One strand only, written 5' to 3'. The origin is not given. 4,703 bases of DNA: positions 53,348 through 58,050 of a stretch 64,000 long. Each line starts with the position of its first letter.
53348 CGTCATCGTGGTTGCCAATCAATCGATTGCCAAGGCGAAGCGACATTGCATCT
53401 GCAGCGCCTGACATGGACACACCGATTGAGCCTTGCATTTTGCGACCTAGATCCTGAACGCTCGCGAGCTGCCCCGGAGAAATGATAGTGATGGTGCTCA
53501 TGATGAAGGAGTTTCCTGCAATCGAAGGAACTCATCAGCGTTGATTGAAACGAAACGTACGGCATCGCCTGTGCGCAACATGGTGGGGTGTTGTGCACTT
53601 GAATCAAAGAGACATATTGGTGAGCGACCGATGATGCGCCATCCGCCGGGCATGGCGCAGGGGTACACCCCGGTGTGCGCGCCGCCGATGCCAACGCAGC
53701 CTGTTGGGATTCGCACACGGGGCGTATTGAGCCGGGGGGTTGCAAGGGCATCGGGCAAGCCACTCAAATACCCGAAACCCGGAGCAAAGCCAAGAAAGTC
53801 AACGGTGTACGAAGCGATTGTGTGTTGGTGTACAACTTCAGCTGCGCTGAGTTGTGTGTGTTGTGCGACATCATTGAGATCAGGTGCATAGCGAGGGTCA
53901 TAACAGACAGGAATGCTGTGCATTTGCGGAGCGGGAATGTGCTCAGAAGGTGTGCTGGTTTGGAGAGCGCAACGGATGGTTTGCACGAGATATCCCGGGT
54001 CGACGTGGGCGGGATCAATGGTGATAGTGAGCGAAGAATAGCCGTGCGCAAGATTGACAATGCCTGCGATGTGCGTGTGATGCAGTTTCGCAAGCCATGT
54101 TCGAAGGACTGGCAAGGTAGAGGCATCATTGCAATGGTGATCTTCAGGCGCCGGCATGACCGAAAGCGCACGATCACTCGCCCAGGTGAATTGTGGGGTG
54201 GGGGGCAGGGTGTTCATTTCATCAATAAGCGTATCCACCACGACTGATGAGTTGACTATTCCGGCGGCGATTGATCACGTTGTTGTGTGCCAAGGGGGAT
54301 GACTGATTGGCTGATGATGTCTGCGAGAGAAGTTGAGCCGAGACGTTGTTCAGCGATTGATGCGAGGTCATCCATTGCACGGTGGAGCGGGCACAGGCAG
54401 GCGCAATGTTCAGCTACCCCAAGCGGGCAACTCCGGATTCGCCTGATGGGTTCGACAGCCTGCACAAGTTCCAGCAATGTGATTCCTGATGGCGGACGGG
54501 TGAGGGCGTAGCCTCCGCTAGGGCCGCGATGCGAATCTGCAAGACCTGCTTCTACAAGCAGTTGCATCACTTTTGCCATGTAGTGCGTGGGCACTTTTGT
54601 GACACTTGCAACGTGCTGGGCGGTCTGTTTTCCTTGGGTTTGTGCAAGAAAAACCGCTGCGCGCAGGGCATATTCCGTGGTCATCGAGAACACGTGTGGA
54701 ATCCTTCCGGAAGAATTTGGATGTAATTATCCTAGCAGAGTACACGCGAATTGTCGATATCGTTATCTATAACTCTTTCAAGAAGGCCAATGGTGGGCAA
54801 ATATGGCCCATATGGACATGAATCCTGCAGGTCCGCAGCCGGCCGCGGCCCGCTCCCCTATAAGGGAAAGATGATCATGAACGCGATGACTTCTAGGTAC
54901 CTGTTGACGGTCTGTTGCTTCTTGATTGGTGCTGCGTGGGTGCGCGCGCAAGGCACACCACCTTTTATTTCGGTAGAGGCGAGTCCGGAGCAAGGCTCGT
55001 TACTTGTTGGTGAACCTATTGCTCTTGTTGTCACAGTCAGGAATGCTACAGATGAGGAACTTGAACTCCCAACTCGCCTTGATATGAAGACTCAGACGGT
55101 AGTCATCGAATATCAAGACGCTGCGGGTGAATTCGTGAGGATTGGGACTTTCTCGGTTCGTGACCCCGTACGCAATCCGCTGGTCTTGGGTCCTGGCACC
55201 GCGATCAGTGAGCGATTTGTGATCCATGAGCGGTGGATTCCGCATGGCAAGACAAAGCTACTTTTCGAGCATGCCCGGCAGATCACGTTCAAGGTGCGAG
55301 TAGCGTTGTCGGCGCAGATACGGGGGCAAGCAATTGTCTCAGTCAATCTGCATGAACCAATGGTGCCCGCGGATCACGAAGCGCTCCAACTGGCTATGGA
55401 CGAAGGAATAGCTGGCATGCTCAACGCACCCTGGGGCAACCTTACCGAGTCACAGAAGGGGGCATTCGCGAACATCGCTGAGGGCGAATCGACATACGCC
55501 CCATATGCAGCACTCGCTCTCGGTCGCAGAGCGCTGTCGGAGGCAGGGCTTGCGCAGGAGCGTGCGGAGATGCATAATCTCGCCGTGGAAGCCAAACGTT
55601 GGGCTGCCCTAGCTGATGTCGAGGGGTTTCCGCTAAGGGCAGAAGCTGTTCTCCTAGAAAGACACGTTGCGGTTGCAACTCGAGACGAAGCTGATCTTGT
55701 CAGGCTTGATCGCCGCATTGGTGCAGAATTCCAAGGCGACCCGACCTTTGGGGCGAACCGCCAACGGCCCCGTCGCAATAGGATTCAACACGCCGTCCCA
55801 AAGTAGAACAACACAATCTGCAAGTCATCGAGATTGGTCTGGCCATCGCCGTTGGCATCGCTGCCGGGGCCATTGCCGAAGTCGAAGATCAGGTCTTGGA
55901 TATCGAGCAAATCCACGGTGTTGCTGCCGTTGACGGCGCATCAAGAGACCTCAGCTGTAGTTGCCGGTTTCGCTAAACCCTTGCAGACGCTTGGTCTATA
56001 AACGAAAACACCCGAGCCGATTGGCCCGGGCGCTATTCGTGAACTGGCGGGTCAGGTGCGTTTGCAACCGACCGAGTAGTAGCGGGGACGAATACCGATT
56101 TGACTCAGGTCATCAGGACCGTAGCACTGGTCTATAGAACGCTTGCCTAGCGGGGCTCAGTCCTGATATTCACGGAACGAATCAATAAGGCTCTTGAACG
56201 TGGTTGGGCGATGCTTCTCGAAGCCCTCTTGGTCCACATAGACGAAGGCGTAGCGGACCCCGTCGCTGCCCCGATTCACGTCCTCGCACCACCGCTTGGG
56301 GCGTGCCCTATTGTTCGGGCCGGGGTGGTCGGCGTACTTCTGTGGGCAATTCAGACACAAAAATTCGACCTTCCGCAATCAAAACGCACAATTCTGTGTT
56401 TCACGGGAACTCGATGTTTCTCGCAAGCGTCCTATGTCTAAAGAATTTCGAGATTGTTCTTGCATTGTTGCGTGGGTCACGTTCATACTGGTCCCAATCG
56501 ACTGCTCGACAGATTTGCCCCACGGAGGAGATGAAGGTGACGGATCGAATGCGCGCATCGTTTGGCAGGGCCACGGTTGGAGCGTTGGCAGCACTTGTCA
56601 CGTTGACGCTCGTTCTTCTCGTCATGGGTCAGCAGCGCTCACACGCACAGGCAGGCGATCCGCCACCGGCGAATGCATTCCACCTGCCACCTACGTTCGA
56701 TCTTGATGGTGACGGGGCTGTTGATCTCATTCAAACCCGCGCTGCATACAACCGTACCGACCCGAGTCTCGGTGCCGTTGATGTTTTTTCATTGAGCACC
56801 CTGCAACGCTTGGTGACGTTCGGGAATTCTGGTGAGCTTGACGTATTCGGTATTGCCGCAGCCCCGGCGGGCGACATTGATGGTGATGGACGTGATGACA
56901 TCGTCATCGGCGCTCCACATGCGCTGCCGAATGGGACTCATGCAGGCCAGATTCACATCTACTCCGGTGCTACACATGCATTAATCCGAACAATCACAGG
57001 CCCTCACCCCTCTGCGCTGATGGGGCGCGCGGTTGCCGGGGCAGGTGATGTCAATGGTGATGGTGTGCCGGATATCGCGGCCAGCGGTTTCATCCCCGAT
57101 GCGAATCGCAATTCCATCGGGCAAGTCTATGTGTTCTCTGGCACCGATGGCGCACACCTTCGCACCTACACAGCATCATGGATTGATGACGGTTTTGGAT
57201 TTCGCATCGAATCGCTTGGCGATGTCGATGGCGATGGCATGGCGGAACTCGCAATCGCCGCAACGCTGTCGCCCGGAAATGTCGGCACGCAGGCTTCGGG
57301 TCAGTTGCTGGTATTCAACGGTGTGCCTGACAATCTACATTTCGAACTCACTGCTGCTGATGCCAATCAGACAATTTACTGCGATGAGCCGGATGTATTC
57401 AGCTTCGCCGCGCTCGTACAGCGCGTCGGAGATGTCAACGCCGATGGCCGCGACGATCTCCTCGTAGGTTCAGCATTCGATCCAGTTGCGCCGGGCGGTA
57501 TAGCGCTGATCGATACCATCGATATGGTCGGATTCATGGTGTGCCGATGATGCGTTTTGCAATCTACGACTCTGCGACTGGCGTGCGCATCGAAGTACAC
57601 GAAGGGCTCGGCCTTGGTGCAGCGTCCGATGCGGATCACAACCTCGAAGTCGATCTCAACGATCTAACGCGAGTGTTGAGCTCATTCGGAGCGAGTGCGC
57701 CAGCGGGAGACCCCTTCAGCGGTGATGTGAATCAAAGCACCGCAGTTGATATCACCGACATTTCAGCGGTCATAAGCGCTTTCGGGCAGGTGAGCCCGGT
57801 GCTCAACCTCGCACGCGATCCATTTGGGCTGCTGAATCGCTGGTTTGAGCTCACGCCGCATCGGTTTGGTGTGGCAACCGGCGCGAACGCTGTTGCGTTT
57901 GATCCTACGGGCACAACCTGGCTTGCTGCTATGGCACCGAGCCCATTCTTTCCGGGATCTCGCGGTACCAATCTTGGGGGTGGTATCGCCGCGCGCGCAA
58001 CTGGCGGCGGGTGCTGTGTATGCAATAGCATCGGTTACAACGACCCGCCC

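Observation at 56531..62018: Translationally coupled operon: FG-GAP protein, 1128-aa dockerin/TSP3/poly-Pro/PGAP1-like-hydrolase protein and a secreted beta-rich protein, partly inside a lower-GC island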

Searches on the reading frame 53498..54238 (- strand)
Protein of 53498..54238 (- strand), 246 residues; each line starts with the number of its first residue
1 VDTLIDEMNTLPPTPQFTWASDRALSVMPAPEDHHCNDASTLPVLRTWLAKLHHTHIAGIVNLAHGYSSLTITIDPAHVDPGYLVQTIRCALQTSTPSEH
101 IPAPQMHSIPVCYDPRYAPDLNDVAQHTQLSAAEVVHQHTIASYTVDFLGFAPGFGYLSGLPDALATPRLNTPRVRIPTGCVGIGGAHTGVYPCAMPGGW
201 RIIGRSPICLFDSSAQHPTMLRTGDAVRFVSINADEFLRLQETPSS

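Call 28: search_protein_families(library=pfam, proteins=[window:53498-54238:-], max_evalue=0.00001)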
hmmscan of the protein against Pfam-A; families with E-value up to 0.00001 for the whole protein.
window:53498-54238:- (246 aa): 1 family
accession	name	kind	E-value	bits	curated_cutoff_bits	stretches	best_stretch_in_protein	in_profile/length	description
PF02682.21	CT_C_D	-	2.1e-60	204.3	22.1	1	17-221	3-202/202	Carboxyltransferase domain, subdomain C and D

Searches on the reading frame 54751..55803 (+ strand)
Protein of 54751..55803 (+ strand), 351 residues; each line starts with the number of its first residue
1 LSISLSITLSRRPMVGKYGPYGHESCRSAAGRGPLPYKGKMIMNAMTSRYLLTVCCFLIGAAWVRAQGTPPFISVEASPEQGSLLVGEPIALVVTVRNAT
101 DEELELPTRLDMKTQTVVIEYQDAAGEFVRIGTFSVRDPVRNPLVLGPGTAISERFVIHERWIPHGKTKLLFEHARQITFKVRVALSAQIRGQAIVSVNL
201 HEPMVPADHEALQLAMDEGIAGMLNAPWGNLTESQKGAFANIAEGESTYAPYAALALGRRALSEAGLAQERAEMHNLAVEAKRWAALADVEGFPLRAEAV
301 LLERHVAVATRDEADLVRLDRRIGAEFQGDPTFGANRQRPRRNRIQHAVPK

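Call 3: search_protein_families(library=pfam, proteins=[window:54751-55803:+], max_evalue=0.1)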
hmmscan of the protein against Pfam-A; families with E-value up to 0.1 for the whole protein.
window:54751-55803:+ (351 aa): 0 families
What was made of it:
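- Checked: The Pfam-scanned flanking ORFs 54751-55806, 62035-62328 (-) and 62586-63512 gave no integrase or any other hit (call 3).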

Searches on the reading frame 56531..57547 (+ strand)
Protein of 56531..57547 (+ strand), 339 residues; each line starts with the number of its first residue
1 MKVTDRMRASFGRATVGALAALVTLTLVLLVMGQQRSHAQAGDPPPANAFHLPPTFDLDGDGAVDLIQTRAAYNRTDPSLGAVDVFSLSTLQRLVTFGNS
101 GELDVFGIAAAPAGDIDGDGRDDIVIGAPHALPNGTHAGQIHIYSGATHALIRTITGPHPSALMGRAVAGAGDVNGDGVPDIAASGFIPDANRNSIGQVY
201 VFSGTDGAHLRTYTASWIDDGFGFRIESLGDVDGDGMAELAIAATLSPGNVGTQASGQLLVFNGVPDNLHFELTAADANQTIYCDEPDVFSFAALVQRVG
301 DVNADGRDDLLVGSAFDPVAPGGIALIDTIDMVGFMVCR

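Call 3: search_protein_families(library=pfam, proteins=[window:56531-57547:+], max_evalue=0.1)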
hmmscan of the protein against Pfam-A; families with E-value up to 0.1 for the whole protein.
window:56531-57547:+ (339 aa): 2 families
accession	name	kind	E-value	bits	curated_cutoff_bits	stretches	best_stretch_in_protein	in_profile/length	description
PF01839.29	FG-GAP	-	4.6e-27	93.9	22.1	4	106-144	1-37/37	FG-GAP repeat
PF13517.12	FG-GAP_3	-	1.4e-10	42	26.9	3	115-183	1-60/61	FG-GAP-like repeat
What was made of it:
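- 56531..57550 (+): 5' part of the split gene: signal peptide or TM segment (hydrophobic core from aa 21), then FG-GAP repeats with five D-x-D/N-x-D-G Ca-loop motifs. It ends at a TGA in the wrong frame. Pfam FG-GAP 4.6e-27 (call 3).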

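Call 4: search_protein_families(library=ncbifam, proteins=[window:56531-57547:+], max_evalue=0.1)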
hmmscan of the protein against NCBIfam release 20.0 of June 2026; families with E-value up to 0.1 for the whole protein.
window:56531-57547:+ (339 aa): 1 family
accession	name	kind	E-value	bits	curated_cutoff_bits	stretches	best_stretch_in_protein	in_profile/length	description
NF047539.1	XAC2610_fam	domain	7.1e-07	29.6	35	1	172-207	4-38/89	XAC2610-related protein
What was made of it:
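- There is no sequence match to any family (calls 3, 4).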

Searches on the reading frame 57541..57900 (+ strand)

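Call 5: search_protein_families(library=pfam, proteins=[window:57541-57900:+], max_evalue=10)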
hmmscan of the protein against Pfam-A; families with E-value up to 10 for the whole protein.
window:57541-57900:+ (120 aa): 1 family
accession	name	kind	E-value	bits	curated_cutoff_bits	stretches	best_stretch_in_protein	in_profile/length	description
PF00404.24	Dockerin_1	-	0.0073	16.9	22.9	1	61-82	2-23/57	Dockerin type I domain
